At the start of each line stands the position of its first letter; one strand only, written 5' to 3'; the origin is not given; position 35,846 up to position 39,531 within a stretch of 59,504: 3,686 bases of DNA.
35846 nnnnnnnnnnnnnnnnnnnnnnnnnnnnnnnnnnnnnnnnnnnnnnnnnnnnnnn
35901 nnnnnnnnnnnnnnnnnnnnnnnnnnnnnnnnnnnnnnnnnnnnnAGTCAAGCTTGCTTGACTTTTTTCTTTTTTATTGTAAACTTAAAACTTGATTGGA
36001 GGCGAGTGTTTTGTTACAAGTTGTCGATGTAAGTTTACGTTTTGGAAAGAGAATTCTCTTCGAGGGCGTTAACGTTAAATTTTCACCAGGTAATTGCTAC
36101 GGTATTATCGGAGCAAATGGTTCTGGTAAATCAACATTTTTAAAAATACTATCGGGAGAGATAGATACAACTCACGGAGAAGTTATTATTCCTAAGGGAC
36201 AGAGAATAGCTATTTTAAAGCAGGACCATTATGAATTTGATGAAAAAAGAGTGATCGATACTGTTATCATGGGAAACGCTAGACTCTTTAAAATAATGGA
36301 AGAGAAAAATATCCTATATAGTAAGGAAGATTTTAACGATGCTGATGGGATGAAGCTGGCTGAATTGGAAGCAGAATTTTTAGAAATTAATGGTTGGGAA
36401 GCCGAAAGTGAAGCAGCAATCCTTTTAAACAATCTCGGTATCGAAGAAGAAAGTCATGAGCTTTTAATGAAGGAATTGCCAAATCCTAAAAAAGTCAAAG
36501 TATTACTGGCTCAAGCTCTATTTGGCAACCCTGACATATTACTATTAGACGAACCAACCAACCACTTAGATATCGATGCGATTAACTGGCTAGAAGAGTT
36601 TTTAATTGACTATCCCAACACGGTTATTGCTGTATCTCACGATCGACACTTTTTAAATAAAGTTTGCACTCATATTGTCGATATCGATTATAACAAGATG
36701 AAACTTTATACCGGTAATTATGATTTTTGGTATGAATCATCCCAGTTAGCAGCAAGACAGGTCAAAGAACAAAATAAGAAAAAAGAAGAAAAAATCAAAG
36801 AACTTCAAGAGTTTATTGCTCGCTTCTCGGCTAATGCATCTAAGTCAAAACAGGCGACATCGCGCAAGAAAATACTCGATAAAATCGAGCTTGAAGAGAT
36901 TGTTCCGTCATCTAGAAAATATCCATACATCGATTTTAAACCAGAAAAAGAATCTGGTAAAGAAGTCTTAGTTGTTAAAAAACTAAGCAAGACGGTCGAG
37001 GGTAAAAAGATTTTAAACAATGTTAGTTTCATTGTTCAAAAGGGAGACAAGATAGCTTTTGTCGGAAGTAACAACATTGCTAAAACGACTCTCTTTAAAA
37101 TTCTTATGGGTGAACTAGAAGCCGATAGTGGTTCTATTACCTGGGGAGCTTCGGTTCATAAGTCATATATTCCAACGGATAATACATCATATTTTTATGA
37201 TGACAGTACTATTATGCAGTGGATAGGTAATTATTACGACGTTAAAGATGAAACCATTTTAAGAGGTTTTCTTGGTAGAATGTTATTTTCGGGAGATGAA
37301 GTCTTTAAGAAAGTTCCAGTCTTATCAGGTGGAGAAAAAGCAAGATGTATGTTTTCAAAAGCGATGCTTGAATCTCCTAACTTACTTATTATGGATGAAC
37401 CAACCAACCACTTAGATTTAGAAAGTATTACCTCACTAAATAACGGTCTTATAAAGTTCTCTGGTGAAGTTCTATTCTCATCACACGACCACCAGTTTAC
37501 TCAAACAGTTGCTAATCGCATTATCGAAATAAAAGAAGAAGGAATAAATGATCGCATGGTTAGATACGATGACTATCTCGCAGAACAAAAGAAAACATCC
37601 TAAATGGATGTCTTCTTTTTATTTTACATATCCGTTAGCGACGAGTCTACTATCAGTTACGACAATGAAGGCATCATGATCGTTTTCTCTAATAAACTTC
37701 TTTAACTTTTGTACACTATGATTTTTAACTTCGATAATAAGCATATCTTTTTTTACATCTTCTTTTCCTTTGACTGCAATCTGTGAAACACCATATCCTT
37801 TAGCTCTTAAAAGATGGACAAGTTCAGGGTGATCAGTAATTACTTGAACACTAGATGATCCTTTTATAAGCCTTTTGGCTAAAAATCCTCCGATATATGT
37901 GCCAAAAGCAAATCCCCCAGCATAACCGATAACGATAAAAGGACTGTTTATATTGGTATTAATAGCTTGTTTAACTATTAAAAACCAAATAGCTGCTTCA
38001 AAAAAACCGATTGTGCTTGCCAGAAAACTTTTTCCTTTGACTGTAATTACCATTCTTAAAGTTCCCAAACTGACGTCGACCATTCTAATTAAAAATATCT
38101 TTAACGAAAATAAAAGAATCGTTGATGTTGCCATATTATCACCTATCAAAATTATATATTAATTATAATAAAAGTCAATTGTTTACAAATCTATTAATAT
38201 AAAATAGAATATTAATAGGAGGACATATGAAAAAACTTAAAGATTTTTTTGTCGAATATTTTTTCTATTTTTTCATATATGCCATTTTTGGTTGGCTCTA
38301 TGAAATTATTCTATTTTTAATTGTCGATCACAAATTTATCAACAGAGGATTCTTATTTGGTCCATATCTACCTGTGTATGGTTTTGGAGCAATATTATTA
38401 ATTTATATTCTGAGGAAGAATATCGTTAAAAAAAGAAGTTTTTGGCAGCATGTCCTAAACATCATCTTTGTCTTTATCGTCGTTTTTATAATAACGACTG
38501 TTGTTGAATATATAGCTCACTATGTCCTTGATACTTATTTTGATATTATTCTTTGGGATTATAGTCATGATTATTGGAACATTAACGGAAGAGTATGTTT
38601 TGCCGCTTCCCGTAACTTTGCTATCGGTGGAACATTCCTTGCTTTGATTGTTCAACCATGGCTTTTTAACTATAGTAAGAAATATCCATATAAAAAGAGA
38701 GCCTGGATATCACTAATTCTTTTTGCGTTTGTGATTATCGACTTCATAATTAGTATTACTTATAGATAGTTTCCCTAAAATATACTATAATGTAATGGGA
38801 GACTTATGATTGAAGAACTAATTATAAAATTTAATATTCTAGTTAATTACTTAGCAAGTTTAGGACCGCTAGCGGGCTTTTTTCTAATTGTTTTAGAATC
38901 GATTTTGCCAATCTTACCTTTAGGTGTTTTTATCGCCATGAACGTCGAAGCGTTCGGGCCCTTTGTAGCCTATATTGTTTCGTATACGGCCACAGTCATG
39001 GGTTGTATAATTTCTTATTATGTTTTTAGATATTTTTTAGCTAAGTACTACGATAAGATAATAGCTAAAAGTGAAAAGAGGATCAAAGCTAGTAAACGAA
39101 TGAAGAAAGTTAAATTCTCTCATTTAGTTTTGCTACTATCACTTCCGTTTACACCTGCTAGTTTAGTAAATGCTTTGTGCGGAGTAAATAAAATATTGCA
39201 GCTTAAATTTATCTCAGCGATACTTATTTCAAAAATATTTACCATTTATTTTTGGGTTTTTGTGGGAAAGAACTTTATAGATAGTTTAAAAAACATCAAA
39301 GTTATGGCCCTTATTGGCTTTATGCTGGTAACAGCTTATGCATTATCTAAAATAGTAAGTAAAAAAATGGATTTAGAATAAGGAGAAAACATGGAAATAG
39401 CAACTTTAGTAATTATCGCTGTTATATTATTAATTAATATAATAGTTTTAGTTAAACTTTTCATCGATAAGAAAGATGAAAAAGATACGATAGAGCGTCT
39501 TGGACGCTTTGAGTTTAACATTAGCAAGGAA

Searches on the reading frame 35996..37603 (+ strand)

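Call 15: search_protein_families(library=pfam, proteins=[window:35996-37603:+], max_evalue=0.01)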
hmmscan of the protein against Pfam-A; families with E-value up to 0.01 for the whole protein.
window:35996-37603:+ (535 aa): 8 families
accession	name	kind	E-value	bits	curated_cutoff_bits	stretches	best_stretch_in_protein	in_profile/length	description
PF00005.33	ABC_tran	-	1.2e-42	146.2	25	2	23-189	2-137/137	ABC transporter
PF12848.13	ABC_tran_Xtn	-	2.7e-21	75.9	25.9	1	228-313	1-84/85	ABC transporter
PF13304.12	AAA_21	-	2.2e-12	48.1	27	1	35-61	2-34/304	AAA domain, putative AbiEii toxin, Type IV TA system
PF02463.25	SMC_N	-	2.1e-07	31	40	1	140-513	123-212/220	RecF/RecN/SMC N terminal domain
PF13175.12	AAA_15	-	0.00021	21.5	32.1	0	352-500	25-137/374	AAA ATPase domain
PF13555.12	AAA_29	-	0.00057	20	27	1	22-49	12-39/61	P-loop containing region of AAA domain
PF01926.29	MMR_HSR1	-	0.0027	18.2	21.9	0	36-56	3-23/113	50S ribosome-binding GTPase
PF13476.12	AAA_23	-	0.0051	17.9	27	1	22-52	10-39/201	AAA domain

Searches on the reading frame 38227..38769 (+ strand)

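Call 15: search_protein_families(library=pfam, proteins=[window:38227-38769:+], max_evalue=0.01)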
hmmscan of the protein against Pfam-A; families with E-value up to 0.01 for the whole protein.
window:38227-38769:+ (180 aa): 1 family
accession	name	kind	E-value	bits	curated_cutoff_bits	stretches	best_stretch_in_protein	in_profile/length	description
PF06541.16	ABC_trans_CmpB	-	8.7e-40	136.8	25.9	1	13-177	1-151/151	Putative ABC-transporter type IV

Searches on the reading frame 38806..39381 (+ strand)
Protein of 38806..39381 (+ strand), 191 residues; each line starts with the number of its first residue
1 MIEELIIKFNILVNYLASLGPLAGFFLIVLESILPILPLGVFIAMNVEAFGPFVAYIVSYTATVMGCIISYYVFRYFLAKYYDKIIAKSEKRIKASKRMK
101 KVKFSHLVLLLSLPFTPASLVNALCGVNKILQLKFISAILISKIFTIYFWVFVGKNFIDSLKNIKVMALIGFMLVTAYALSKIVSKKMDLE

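Call 15: search_protein_families(library=pfam, proteins=[window:38806-39381:+], max_evalue=0.01)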
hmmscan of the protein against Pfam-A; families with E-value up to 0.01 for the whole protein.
window:38806-39381:+ (191 aa): 1 family
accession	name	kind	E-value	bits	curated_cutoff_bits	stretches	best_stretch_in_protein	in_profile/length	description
PF09335.16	VTT_dom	-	3.1e-16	60.4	33.9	1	38-155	2-122/123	VTT domain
